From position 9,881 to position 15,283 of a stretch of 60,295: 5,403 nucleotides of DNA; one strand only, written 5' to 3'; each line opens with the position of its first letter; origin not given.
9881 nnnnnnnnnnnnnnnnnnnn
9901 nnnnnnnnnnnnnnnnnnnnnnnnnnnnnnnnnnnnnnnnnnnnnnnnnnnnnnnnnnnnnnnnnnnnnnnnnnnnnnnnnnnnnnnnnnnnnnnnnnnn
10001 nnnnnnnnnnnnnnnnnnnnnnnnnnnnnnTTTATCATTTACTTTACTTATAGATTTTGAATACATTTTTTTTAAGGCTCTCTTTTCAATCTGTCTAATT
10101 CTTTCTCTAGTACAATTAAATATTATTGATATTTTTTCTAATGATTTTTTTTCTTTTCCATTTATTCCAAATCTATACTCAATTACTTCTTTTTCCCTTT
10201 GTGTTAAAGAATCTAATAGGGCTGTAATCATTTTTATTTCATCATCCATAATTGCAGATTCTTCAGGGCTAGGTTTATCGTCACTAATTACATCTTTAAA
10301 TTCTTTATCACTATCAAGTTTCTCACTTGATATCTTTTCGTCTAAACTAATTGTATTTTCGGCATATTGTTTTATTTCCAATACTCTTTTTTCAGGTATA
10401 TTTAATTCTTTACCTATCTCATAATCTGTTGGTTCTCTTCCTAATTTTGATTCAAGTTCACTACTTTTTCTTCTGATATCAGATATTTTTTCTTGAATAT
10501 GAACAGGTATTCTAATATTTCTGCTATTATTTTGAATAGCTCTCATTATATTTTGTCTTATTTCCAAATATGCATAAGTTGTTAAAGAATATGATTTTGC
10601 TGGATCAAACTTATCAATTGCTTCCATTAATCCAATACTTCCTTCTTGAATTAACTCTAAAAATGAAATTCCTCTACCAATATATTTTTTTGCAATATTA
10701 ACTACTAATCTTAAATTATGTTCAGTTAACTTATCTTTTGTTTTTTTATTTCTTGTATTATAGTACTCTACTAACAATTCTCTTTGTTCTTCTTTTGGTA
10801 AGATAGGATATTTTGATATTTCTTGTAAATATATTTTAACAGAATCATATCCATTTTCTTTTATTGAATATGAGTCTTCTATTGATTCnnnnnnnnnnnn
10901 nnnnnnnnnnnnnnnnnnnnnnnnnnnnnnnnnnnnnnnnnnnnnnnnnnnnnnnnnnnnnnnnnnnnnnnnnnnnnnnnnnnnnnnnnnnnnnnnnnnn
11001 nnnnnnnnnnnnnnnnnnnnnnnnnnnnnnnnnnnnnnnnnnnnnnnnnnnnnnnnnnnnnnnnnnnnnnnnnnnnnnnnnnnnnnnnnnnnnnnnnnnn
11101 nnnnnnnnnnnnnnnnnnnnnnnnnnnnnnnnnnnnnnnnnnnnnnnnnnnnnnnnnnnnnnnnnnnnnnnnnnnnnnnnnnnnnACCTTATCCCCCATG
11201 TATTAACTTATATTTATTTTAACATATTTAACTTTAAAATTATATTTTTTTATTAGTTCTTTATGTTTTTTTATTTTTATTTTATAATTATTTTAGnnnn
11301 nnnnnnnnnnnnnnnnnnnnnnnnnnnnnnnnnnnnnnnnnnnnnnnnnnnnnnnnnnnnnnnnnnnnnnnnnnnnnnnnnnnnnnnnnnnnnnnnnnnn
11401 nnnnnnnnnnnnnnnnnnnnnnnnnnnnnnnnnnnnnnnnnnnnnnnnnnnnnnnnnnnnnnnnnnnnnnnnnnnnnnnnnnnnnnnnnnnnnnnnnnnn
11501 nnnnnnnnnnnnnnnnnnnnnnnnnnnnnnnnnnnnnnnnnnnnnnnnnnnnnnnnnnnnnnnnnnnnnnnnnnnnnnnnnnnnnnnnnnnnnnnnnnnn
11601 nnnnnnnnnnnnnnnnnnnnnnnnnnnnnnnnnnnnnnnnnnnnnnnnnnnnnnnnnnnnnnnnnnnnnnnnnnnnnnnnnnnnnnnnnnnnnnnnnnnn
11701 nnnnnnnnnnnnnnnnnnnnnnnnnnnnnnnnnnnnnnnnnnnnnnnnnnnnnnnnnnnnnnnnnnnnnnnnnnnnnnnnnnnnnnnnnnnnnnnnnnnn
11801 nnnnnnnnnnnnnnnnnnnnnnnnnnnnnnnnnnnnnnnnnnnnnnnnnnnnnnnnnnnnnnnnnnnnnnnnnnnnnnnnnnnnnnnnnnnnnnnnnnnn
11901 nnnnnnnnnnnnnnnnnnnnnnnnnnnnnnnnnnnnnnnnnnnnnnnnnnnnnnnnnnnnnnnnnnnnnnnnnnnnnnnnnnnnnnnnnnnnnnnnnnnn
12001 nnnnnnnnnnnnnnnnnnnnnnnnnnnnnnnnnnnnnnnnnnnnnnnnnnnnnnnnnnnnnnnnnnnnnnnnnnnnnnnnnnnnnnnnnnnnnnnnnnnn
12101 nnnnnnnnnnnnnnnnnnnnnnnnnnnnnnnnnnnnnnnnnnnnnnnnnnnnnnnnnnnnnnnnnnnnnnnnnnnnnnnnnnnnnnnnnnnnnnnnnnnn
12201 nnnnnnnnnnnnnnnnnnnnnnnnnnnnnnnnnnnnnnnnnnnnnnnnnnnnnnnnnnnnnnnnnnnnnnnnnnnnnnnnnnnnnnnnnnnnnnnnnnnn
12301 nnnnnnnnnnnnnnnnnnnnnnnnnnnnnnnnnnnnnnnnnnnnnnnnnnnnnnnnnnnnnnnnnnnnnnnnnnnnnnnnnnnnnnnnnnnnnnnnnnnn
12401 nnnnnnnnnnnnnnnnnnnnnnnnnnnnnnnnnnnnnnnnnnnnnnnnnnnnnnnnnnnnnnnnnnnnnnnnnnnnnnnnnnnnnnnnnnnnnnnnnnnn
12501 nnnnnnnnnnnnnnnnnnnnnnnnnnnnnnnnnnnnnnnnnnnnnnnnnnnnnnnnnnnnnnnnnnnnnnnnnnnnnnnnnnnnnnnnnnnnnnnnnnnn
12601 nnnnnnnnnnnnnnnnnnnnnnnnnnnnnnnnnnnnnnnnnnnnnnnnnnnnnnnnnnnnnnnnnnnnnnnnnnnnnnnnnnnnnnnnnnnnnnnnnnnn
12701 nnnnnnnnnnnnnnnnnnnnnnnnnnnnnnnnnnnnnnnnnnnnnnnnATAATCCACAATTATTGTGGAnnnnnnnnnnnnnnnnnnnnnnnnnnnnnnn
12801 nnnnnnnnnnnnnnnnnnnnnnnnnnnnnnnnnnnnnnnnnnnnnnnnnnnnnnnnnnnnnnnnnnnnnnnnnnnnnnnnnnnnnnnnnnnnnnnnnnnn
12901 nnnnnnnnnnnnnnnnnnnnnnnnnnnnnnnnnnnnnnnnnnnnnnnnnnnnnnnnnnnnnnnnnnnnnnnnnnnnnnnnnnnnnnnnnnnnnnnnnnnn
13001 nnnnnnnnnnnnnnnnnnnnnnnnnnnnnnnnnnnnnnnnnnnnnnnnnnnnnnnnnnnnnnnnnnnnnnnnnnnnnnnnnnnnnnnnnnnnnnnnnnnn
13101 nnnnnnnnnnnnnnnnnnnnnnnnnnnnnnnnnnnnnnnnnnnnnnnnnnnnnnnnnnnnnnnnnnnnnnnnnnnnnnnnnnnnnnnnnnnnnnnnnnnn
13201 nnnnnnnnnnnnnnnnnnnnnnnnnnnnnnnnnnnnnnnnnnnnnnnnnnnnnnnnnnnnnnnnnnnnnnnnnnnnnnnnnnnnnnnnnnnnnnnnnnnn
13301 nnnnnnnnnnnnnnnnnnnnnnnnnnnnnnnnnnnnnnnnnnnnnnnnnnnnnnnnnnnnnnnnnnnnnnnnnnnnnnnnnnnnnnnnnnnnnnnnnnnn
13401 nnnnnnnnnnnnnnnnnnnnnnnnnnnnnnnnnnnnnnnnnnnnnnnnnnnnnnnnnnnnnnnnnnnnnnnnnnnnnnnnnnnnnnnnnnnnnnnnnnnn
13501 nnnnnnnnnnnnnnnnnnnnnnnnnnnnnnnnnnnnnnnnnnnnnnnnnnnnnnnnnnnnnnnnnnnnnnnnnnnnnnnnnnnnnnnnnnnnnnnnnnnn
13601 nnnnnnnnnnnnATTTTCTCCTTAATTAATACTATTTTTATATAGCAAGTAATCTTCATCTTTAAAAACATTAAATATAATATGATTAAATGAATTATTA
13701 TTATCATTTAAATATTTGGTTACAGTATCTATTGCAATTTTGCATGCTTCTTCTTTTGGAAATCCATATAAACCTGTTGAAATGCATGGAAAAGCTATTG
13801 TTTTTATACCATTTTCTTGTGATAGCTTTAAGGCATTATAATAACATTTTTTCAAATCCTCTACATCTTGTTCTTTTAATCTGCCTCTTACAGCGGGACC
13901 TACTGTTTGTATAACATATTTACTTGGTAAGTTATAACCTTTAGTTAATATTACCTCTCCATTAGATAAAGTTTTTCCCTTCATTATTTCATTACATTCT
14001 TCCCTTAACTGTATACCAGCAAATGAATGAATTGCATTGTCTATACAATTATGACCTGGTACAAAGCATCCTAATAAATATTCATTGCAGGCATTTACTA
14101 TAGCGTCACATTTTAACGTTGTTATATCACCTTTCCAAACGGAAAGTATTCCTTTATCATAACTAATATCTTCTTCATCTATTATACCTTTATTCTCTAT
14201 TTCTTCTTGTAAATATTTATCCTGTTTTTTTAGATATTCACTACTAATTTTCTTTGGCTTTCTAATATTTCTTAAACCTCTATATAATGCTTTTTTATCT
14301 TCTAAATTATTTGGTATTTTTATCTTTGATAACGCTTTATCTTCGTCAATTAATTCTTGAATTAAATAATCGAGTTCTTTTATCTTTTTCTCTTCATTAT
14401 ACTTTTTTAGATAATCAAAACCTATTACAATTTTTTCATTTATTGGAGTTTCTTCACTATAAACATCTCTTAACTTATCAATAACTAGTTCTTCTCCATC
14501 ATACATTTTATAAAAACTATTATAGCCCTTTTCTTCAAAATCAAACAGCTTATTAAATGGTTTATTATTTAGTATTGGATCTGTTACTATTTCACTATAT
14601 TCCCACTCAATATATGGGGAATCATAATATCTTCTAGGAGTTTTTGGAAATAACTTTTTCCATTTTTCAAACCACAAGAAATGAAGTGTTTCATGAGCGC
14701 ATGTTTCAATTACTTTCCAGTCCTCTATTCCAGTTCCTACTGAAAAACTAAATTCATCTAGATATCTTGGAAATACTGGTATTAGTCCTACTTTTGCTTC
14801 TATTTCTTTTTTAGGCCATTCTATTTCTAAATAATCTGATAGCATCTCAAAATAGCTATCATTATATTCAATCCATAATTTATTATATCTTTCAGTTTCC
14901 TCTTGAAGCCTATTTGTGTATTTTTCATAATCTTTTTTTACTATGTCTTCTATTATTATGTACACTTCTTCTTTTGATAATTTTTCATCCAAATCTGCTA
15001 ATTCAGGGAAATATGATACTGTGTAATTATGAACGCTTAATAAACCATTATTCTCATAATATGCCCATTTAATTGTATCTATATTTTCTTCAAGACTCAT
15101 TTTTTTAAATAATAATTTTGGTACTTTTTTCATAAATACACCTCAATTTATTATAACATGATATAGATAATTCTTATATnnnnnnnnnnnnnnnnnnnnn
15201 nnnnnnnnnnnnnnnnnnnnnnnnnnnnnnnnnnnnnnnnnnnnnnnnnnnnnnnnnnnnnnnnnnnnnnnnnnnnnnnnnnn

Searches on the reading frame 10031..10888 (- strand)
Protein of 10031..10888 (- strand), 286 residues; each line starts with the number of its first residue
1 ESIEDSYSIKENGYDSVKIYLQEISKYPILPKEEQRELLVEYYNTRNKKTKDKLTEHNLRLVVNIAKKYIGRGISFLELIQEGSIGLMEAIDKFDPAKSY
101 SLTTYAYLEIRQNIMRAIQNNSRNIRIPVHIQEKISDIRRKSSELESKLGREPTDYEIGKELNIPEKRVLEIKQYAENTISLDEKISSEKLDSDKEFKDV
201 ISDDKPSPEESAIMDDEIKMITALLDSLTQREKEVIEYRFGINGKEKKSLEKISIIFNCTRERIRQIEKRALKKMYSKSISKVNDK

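Call 64: search_solved_structures(query=window:10031-10888:-, max_evalue=1e-20, show_alignments=1)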
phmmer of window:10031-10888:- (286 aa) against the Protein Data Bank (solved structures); distinct sequences matched with E-value up to 1e-20: 56.
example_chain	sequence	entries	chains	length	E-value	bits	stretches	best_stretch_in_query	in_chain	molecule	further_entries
7l7b_F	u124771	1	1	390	2.4e-59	204.5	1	15-282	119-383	RNA polymerase sigma factor SigA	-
8x6f_E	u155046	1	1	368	1.1e-57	199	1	15-282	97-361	RNA polymerase sigma factor SigA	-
7ckq_F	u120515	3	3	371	1.4e-56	195.5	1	15-282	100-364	RNA polymerase sigma factor SigA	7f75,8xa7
8dy7_F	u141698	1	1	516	2.1e-54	188.3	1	36-283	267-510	RNA polymerase sigma factor SigA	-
8dy9_F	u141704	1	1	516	2.1e-54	188.3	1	36-283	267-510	RNA polymerase sigma factor SigA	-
8k60_F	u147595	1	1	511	2.8e-54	187.9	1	36-283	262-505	RNA polymerase principal sigma factor HrdB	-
7vpz_F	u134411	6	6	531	3.2e-54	187.7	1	36-283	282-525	RNA polymerase principal sigma factor HrdB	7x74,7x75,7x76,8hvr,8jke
7vpd_F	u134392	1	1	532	3.2e-54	187.7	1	36-283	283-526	RNA polymerase sigma factor SigA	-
7kif_F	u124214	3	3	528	4.4e-54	187.2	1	30-283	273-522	RNA polymerase sigma factor SigA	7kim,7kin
5uh5_F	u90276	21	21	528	4.4e-54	187.2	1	30-283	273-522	RNA polymerase sigma factor SigA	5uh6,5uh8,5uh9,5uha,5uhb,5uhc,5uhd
6bzo_F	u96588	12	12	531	4.5e-54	187.2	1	30-283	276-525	RNA polymerase sigma factor SigA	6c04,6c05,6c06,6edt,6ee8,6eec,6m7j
9e7v_F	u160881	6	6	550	4.9e-54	187.1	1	30-283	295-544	RNA polymerase sigma factor SigA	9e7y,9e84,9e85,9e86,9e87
5tw1_F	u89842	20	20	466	7.3e-54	186.5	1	27-283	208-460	RNA polymerase sigma factor SigA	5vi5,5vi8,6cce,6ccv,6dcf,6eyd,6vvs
8h3v_G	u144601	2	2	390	2.3e-53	184.9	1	47-276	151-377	RNA polymerase sigma factor SigA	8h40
9dvs_G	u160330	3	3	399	8.1e-53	183.1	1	46-276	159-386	RNA polymerase sigma factor SigA1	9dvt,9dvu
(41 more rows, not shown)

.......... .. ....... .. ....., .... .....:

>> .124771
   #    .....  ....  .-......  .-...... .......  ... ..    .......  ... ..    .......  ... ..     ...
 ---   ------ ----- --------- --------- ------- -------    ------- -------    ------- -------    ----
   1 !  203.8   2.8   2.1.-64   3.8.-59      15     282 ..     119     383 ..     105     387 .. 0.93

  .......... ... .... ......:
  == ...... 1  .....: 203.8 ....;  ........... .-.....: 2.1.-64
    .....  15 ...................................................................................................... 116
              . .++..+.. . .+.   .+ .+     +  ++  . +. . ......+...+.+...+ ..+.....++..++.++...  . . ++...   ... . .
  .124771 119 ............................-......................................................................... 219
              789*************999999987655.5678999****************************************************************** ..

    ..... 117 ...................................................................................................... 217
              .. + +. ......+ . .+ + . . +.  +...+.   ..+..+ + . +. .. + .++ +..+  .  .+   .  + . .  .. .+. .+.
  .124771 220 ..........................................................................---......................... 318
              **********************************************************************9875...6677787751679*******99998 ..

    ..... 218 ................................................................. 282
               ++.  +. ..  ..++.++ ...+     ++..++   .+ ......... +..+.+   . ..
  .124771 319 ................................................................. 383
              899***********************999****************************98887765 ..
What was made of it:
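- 10046..10846 (-): Sigma-70 core, aa 114-380: region 1.2 (114-137), region 2 (154-222), region 3 (232-310), region 4 (323-374) with the canonical recognition helix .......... The best PDB relatives are Firmicute SigA proteins (7l7b_F, 2.4e-59; call 64).
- Closest known: Primary and primary-like sigma factors of Firmicutes. Same: The core (aa 114-380) aligns over regions 1.2 to 4 at 2.4e-59 and has the canonical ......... recognition helix (call 64).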

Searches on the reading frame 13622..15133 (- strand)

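Call 9: search_protein_families(library=ncbifam, proteins=[window:13622-15133:-], max_evalue=0.00001)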
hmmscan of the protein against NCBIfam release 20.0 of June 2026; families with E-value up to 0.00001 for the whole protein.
window:13622-15133:- (503 aa): 11 families
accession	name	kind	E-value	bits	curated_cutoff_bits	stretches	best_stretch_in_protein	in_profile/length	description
NF003163.0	PRK04143.1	equivalog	4.7e-91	304.9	272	1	249-502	3-260/265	protein-ADP-ribose hydrolase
NF001664.0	PRK00431.1-6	equivalog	8.2e-45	152.3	200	1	330-502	4-169/173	O-acetyl-ADP-ribose deacetylase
NF001663.0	PRK00431.1-4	equivalog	5.2e-41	140.5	285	1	330-502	9-175/180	ADP-ribose-binding protein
NF001660.0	PRK00431.1-1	equivalog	4.7e-37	127.2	271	1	330-500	5-169/177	O-acetyl-ADP-ribose deacetylase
NF001661.0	PRK00431.1-2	equivalog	6.7e-36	123.8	291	1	331-501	4-170/179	O-acetyl-ADP-ribose deacetylase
NF009880.0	PRK13341.1-1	equivalog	2.3e-25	89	891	1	321-479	420-573/599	AAA family ATPase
NF001667.0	PRK00431.2-3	equivalog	5.7e-25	88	252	1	330-500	10-171/182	ADP-ribose-binding protein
NF001662.0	PRK00431.1-3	equivalog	1.6e-24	86.7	215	1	330-497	5-176/185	[protein ADP-ribosylglutamate] hydrolase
NF001665.0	PRK00431.2-1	equivalog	1.7e-19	70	315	1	331-500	11-169/177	ADP-ribose-binding protein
NF001668.0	PRK00431.2-4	equivalog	3.9e-19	68.8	278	1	331-500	52-210/220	ADP-ribose-binding protein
NF001666.0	PRK00431.2-2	equivalog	2.8e-11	43.6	246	1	331-478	4-141/164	ADP-ribose-binding protein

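Call 80: search_protein_families(library=pfam, proteins=[window:13622-15133:-], max_evalue=0.00001)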
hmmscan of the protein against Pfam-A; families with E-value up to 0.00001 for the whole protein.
window:13622-15133:- (503 aa): 1 family
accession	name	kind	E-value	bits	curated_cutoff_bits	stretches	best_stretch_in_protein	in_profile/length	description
PF01661.27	Macro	-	1.9e-37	128.3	22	1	346-467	1-118/118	Macro domain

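Call 81: search_protein_families(library=padloc, proteins=[window:13622-15133:-], max_evalue=0.00001)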
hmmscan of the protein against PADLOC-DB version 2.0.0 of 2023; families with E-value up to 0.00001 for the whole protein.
window:13622-15133:- (503 aa): 0 families
